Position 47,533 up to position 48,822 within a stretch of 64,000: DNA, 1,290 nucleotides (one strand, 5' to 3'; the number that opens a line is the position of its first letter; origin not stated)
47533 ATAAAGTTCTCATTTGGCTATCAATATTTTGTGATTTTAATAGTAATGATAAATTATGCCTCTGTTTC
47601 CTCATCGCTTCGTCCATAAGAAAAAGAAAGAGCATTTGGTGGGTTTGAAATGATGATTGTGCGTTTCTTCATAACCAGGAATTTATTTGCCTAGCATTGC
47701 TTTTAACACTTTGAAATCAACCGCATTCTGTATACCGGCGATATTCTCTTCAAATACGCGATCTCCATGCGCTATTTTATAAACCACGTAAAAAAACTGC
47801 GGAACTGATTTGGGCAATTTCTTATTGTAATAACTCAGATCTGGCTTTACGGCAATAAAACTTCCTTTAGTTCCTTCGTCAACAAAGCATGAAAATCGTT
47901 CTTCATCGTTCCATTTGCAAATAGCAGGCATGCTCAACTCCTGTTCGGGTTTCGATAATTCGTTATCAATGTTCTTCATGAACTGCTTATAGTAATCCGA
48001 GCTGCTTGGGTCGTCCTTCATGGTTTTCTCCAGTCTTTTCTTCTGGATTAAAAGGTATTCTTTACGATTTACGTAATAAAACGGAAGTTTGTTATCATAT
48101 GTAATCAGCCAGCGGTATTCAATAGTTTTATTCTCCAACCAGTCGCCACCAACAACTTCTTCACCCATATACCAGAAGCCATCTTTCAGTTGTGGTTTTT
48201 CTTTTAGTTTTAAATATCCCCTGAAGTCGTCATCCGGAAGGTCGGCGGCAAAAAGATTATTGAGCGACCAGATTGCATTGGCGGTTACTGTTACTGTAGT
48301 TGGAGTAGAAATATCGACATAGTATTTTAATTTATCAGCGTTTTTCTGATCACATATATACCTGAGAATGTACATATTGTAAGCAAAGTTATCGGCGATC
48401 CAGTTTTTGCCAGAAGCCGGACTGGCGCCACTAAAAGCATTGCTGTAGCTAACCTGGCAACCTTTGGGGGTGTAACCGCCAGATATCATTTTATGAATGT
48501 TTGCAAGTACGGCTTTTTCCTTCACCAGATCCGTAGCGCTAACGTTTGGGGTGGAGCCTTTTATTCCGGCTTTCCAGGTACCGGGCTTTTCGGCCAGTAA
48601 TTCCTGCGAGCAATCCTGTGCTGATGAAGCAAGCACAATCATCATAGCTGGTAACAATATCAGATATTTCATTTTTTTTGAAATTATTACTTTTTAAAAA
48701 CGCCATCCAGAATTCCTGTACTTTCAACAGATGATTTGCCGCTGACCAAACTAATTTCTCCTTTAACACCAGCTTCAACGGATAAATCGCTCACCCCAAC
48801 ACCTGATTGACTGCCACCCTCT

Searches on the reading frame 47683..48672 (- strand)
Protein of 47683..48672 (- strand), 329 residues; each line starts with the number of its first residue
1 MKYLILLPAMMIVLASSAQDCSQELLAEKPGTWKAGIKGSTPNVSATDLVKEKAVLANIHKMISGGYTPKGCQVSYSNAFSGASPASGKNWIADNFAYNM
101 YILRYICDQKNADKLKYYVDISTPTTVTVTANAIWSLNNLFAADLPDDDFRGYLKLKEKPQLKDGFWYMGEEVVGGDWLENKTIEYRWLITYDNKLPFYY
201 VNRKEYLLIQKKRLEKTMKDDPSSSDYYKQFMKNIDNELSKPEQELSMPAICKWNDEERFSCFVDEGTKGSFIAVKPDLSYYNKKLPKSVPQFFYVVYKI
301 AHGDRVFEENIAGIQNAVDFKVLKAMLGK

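Call 3: search_protein_families(library=pfam, proteins=[window:47683-48672:-], max_evalue=1)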
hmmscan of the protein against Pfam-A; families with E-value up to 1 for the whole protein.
window:47683-48672:- (329 aa): 0 families

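Call 35: search_protein_families(library=padloc, max_evalue=0.01, proteins=[window:47683-48672:-])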
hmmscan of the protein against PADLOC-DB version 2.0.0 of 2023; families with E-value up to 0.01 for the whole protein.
window:47683-48672:- (329 aa): 0 families

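Call 36: search_protein_families(library=phrogs, max_evalue=0.01, proteins=[window:47683-48672:-])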
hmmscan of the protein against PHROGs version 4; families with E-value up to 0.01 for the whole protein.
window:47683-48672:- (329 aa): 0 families

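Call 49: search_solved_structures(query=A7, max_evalue=1)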
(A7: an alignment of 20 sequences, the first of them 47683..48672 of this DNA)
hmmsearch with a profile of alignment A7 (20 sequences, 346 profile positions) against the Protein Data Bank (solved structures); distinct sequences matched with E-value up to 1: 3.
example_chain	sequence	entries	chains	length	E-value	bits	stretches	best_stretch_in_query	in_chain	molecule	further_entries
3jck_D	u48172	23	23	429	0.067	15.8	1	184-265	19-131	26S proteasome regulatory subunit RPN7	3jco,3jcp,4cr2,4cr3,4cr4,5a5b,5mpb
6fvt_R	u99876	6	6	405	0.084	15.5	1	186-265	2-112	26S proteasome regulatory subunit RPN7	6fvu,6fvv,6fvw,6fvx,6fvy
5l0l_A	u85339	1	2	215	0.4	13.2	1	62-147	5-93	Uncharacterized protein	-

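Call 59: search_protein_families(library=ncbifam, max_evalue=0.01, proteins=[window:47683-48672:-])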
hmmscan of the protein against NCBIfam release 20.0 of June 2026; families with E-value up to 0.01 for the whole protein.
window:47683-48672:- (329 aa): 0 families
